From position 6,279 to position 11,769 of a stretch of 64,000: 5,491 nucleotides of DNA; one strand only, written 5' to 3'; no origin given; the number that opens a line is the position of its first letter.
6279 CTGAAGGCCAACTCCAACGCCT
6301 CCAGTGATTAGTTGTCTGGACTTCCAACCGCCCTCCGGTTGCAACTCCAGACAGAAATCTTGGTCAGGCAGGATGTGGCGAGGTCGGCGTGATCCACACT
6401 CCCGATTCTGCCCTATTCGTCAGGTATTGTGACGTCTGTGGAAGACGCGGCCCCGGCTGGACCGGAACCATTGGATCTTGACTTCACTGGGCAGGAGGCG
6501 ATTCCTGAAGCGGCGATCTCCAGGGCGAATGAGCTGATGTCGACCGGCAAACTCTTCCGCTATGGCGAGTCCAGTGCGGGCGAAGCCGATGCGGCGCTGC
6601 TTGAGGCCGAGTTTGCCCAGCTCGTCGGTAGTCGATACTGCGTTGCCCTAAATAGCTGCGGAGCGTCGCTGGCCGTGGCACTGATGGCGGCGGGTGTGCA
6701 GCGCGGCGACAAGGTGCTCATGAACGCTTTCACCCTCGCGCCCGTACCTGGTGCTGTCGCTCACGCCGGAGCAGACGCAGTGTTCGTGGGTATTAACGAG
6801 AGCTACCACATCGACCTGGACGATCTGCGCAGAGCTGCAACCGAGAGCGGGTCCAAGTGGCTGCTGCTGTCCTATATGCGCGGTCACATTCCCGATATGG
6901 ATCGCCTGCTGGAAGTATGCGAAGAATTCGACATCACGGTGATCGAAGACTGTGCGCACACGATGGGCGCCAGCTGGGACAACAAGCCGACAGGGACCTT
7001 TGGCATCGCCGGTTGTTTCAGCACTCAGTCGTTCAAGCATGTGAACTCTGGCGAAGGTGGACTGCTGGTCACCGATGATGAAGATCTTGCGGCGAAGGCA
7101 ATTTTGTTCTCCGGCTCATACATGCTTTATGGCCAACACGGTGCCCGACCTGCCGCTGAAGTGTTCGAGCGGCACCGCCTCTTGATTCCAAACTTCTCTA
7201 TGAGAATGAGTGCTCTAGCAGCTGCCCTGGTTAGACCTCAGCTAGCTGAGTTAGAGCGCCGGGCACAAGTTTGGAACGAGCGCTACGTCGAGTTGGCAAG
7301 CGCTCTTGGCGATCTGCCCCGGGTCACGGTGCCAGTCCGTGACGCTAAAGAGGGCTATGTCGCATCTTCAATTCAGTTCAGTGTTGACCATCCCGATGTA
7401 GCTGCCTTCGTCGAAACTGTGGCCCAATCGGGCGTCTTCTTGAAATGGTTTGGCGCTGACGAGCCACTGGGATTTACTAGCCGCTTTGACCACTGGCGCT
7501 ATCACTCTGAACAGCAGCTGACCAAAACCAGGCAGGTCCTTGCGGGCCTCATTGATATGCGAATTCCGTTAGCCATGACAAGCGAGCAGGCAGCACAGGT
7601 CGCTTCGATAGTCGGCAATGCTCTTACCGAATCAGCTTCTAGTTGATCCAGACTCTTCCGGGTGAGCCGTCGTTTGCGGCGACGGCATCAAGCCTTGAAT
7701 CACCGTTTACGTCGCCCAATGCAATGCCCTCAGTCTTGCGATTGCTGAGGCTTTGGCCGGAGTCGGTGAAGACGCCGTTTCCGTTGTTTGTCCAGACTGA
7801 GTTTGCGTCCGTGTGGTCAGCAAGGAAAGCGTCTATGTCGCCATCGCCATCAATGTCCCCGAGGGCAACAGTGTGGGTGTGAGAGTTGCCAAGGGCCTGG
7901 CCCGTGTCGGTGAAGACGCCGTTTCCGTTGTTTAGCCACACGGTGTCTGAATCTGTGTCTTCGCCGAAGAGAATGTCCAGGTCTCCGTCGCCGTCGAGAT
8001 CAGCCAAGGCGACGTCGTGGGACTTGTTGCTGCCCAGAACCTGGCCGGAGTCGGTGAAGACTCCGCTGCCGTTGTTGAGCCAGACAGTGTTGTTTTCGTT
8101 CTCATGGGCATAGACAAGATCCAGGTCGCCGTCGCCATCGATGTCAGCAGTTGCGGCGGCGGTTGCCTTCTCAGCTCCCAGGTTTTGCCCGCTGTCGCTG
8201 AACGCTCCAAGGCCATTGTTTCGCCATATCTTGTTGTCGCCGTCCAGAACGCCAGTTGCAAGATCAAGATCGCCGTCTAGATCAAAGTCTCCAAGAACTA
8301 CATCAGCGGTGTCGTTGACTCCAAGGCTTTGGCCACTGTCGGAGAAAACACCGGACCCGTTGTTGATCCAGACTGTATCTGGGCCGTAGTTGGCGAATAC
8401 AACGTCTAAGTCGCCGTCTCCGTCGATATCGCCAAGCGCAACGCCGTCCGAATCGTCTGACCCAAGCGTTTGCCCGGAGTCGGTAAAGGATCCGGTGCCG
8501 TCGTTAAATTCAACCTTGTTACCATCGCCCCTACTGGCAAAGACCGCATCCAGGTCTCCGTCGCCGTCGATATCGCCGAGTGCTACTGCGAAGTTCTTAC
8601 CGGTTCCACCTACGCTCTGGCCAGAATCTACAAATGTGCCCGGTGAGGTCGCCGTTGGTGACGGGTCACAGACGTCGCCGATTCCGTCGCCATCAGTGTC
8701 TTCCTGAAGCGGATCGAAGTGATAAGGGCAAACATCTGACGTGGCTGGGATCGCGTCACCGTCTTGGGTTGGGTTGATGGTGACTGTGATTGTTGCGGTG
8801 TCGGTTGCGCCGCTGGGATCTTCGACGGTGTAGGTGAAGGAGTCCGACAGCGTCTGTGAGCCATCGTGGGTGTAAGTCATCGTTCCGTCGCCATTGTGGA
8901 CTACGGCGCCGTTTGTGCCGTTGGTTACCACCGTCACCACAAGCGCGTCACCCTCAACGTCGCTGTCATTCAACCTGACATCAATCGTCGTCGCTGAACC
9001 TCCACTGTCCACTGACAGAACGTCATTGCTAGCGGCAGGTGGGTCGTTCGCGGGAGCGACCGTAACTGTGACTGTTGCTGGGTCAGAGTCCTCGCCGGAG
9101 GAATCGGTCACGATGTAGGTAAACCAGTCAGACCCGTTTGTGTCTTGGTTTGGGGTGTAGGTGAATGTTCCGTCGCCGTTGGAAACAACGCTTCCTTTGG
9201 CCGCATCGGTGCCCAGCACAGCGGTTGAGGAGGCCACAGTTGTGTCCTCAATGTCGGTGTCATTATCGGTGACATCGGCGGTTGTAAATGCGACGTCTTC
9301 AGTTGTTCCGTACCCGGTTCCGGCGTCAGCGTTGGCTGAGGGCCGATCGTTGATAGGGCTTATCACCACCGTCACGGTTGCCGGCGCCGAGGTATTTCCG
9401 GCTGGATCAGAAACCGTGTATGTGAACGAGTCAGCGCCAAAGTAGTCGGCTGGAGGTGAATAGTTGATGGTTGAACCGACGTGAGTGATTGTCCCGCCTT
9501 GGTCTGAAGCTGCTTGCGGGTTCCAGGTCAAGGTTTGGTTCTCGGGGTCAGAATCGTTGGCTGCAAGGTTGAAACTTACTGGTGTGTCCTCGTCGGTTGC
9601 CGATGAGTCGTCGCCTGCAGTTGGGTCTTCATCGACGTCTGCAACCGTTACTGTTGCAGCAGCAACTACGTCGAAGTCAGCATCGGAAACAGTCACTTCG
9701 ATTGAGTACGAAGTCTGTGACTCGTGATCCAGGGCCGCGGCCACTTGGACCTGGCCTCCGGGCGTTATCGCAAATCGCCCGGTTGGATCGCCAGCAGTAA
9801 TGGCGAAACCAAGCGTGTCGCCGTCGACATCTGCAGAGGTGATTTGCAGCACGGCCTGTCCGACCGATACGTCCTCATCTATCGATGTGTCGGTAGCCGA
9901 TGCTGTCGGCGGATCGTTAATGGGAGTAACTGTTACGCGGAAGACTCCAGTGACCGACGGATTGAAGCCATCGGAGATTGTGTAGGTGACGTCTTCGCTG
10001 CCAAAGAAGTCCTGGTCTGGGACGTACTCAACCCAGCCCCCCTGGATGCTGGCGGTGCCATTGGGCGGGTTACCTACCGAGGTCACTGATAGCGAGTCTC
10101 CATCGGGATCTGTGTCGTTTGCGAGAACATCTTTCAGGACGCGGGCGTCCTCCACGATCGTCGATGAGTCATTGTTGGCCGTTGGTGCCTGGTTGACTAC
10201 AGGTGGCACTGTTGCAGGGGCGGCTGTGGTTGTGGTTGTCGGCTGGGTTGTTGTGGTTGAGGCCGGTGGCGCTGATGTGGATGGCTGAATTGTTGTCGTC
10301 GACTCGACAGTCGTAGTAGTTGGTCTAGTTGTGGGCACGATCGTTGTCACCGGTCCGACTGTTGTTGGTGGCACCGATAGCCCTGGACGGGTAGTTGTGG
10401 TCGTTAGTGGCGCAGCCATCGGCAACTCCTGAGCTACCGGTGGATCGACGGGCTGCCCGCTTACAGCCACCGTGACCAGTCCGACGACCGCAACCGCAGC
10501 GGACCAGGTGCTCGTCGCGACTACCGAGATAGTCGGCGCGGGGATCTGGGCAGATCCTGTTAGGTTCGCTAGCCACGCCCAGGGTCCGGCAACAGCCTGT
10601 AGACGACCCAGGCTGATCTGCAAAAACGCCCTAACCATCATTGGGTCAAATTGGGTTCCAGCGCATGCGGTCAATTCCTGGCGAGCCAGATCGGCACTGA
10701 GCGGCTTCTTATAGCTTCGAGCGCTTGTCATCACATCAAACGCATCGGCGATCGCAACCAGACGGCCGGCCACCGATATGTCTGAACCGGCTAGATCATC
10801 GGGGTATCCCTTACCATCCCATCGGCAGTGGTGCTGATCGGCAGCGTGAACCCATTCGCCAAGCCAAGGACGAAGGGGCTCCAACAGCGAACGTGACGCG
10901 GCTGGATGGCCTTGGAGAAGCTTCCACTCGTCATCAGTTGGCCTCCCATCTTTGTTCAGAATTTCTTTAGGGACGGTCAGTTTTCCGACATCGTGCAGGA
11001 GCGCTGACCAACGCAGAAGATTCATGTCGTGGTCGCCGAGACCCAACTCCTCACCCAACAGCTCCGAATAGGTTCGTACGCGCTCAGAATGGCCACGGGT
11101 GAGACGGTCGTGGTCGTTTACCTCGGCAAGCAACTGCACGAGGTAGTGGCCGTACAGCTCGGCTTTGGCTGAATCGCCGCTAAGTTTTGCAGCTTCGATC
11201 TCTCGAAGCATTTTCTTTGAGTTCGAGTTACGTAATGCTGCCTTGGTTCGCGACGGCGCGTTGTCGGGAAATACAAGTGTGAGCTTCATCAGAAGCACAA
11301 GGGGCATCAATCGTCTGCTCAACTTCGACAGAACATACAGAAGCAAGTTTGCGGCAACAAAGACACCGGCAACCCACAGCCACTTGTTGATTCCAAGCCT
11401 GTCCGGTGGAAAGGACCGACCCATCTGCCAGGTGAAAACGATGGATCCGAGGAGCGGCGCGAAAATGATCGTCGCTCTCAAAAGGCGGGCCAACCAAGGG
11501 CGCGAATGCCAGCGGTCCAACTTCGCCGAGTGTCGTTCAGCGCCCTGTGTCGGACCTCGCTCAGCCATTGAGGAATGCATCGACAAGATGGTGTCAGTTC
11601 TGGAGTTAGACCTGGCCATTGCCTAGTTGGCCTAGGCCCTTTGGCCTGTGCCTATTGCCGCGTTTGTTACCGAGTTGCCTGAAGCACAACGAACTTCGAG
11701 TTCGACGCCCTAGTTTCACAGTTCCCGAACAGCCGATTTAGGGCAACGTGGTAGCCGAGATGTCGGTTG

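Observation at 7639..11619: HD-GYP c-di-GMP phosphodiesterase embedded in a three-TM protein with a giant adhesin-like ectodomain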

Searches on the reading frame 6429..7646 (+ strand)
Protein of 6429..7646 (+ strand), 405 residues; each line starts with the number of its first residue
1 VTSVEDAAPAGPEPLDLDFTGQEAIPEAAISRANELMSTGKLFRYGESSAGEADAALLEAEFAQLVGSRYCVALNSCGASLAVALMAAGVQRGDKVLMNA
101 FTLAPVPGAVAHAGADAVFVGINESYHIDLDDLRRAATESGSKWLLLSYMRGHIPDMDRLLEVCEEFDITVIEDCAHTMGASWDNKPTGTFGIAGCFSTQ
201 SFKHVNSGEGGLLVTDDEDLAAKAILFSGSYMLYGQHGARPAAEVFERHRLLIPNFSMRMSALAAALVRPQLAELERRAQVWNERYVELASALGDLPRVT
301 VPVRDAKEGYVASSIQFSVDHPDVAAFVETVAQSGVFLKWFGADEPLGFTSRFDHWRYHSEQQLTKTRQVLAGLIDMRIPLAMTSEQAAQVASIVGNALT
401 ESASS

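Call 10: search_protein_families(library=pfam, proteins=[window:6429-7646:+], max_evalue=0.001)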
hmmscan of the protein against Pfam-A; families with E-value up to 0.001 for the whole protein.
window:6429-7646:+ (405 aa): 2 families
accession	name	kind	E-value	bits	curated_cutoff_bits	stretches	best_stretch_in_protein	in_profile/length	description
PF01041.23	DegT_DnrJ_EryC1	-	3.2e-57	194.9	19.8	1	55-395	26-359/360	DegT/DnrJ/EryC1/StrS aminotransferase family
PF00155.27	Aminotran_1_2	-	2.5e-09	37.3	19.7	1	18-189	12-200/361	Aminotransferase class I and II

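Call 66: search_protein_families(library=ncbifam, proteins=[window:6429-7646:+], max_evalue=0.00001)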
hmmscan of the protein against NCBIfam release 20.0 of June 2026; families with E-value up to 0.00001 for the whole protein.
window:6429-7646:+ (405 aa): 7 families
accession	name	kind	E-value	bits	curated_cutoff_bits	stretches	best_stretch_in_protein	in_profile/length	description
TIGR03588.1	PseC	equivalog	1.1e-35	123.3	423.5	1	57-303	34-286/380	UDP-4-amino-4,6-dideoxy-N-acetyl-beta-L-altrosamine transaminase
TIGR04181.1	NHT_00031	hypoth_equivalog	6.3e-35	120.7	420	1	57-336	34-320/359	LegC family aminotransferase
NF008658.2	PRK11658.1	equivalog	5.4e-31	107.6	631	1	34-285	15-263/379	UDP-4-amino-4-deoxy-L-arabinose aminotransferase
NF008687.0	PRK11706.1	equivalog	2e-30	105.8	375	1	59-284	37-262/375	dTDP-4-amino-4,6-dideoxygalactose transaminase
TIGR04427.1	PLP_DesI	equivalog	3.4e-25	89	650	1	58-224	57-221/390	dTDP-4-dehydro-6-deoxyglucose aminotransferase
TIGR02379.1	ECA_wecE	subfamily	8.4e-23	80.7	434.85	1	62-226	40-205/376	dTDP-4-amino-4,6-dideoxy-D-glucose transaminase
NF011936.0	PRK15407.1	equivalog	1.1e-18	67.2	423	1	57-221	69-241/440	lipopolysaccharide biosynthesis protein RfbH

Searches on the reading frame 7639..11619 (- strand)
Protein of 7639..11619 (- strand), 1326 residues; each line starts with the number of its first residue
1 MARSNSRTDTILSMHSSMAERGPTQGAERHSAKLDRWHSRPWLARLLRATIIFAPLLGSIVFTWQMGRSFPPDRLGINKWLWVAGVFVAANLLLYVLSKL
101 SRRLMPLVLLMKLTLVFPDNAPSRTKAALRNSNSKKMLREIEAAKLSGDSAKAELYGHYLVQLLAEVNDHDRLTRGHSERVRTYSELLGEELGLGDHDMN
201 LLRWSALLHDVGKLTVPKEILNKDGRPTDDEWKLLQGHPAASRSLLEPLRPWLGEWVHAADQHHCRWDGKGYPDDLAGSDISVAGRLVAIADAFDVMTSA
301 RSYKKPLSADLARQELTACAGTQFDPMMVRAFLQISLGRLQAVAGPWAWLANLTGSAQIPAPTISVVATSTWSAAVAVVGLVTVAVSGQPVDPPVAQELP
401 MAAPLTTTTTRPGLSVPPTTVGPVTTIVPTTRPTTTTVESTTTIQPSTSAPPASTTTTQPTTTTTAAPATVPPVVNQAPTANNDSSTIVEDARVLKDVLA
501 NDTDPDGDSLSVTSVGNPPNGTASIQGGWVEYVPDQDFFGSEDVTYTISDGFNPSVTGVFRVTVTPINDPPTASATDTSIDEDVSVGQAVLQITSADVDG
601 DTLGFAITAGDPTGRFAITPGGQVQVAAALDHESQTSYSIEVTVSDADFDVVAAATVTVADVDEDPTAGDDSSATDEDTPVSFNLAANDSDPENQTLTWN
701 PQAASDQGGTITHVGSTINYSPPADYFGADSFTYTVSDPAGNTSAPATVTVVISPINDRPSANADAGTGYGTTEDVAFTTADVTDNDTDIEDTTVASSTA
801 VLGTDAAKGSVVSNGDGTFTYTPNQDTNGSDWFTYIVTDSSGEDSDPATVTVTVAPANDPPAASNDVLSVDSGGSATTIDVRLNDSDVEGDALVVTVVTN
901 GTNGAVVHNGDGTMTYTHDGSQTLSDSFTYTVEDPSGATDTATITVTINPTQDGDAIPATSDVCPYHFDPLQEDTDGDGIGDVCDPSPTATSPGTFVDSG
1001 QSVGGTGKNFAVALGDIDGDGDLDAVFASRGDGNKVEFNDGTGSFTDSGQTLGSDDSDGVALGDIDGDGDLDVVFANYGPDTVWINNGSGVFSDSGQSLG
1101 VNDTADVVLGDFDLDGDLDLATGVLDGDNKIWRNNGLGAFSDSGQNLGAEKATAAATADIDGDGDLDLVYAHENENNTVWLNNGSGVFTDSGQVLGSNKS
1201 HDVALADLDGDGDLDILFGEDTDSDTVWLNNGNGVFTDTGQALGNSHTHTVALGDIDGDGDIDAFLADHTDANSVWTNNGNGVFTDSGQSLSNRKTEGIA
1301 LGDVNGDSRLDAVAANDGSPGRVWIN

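Call 5: search_protein_families(library=pfam, proteins=[window:7639-11619:-], max_evalue=0.01)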
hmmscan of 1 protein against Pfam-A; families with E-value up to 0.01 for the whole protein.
window:7639-11619:- (1326 aa): 9 families
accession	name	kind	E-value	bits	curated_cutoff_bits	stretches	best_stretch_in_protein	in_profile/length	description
PF17963.7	Big_9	-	1.9e-65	218.2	23.6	5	476-563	1-89/89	Bacterial Ig domain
PF13517.12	FG-GAP_3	-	7.5e-53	177.4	26.9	7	1159-1217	1-60/61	FG-GAP-like repeat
PF17892.7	Cadherin_5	-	2.3e-48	162.5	26.5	4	475-565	1-98/98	Cadherin-like domain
PF17803.7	Cadherin_4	-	6.8e-48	161.5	25.1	5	848-916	1-71/71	Bacterial cadherin-like domain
PF13487.12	HD_5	-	1.8e-32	112.9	27.2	1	167-326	7-168/170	HD domain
PF01966.28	HD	-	1.5e-16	61.2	22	1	176-297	3-116/116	HD domain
PF01839.29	FG-GAP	-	4.7e-10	39.6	22.1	2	1153-1180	3-35/37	FG-GAP repeat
PF00028.23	Cadherin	-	3.5e-08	34.2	28.8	1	578-656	3-87/93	Cadherin domain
PF16184.11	Cadherin_3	-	4.4e-05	23.8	25.5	0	879-947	22-105/106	Cadherin-like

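Call 6: search_protein_families(library=ncbifam, proteins=[window:7639-11619:-], max_evalue=0.01)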
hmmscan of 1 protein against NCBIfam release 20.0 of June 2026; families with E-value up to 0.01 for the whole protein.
window:7639-11619:- (1326 aa): 6 families
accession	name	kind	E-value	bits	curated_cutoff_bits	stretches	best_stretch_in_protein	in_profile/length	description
NF012211.1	tand_rpt_95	domain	3.3e-66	219.4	90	5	772-866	2-96/98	tandem-95 repeat protein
NF053512.1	nitric_RR_NosR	exception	6.2e-27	94.7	400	1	167-336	185-354/422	response regulator c-di-GMP phosphodiesterase, NosR family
NF038112.1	myxo_dep_M36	subfamily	1.6e-11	42.2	1500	2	634-973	1256-1572/1604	myxosortase-dependent M36 family metallopeptidase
NF045500.1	Omp28_seleno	equivalog_domain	5.3e-08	32.6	200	1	946-986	269-309/377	Omp28-related selenoprotein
NF045619.1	adhes_GNV_Cterm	subfamily_domain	1.6e-06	27.6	180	1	863-1048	110-294/458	BapA/Bap/LapF family large adhesin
TIGR00277.1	HDIG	domain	4.9e-05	23.1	27.6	1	176-215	7-43/84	HDIG domain-containing metalloprotein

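Call 8: find_homologous_proteins(query=window:7642-11619:-)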
Query window:7642-11619:- (1326 aa): 1521 proteins with E <= 0.001 among 8000 candidates; the best 120 are listed.
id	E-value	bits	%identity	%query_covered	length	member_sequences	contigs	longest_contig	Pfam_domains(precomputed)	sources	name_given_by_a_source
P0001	0.0e+0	2942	100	100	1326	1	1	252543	PF01839.30,PF17963.8,PF13487.13,PF17892.8,PF01966.29,PF13517.13,PF00028.24,PF17803.8,PF16184.12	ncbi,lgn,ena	-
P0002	0.0e+0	1882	54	71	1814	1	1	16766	PF01839.30,PF17963.8,PF13487.13,PF17892.8,PF01966.29,PF13517.13,PF17803.8,PF19618.5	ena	-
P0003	0.0e+0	1617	48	71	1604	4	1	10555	PF17963.8,PF13487.13,PF17892.8,PF01966.29,PF13517.13,PF00028.24,PF17803.8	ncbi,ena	-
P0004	0.0e+0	1581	68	29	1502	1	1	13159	PF01839.30,PF17963.8,PF13487.13,PF17892.8,PF01966.29,PF13517.13,PF00028.24,PF17803.8,PF16184.12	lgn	-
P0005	0.0e+0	1580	48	99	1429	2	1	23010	PF17963.8,PF13487.13,PF17892.8,PF01966.29,PF13517.13,PF00028.24,PF17803.8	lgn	-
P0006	0.0e+0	1546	56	97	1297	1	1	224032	PF01839.30,PF17963.8,PF13487.13,PF17892.8,PF01966.29,PF13517.13,PF00028.24,PF17803.8,PF16184.12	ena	-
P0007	0.0e+0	1520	42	67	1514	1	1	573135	PF01839.30,PF17963.8,PF13487.13,PF17892.8,PF01966.29,PF13517.13,PF00028.24,PF17803.8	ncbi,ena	-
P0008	0.0e+0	1445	54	62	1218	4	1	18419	PF17963.8,PF13487.13,PF17892.8,PF01966.29,PF13517.13,PF17803.8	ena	-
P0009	0.0e+0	1439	69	28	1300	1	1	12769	PF01839.30,PF17963.8,PF13487.13,PF17892.8,PF01966.29,PF13517.13,PF00028.24,PF17803.8,PF16184.12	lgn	-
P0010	0.0e+0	1391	50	64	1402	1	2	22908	PF01839.30,PF17963.8,PF13487.13,PF17892.8,PF01966.29,PF13517.13,PF00028.24,PF17803.8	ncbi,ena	-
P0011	0.0e+0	1386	51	99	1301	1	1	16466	PF17963.8,PF13487.13,PF17892.8,PF01966.29,PF13517.13,PF00028.24,PF17803.8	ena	-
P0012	0.0e+0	1378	50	64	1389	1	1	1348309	PF01839.30,PF17963.8,PF13487.13,PF17892.8,PF01966.29,PF13517.13,PF00028.24,PF17803.8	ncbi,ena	-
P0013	0.0e+0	1356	49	60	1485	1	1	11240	PF01839.30,PF17963.8,PF13487.13,PF17892.8,PF01966.29,PF13517.13,PF17803.8,PF16184.12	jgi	jgi:hypothetical protein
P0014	0.0e+0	1356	47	64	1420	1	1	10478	PF01839.30,PF17963.8,PF13487.13,PF17892.8,PF01966.29,PF13517.13,PF00028.24,PF17803.8,PF16184.12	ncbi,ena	-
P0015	0.0e+0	1352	49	67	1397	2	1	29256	PF01839.30,PF17963.8,PF13487.13,PF17892.8,PF01966.29,PF13517.13,PF00028.24,PF17803.8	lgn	-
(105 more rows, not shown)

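Call 19: find_encoding_contigs(protein=P0001, flank=3000, max_places=3)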
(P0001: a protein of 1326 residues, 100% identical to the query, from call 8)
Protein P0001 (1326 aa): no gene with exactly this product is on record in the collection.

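Call 27: list_cluster_members(proteins=[P0001])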
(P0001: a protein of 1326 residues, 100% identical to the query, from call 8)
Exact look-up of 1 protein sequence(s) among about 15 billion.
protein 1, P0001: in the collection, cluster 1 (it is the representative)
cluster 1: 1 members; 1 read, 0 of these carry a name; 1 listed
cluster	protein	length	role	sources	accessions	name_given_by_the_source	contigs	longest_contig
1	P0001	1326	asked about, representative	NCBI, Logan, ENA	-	-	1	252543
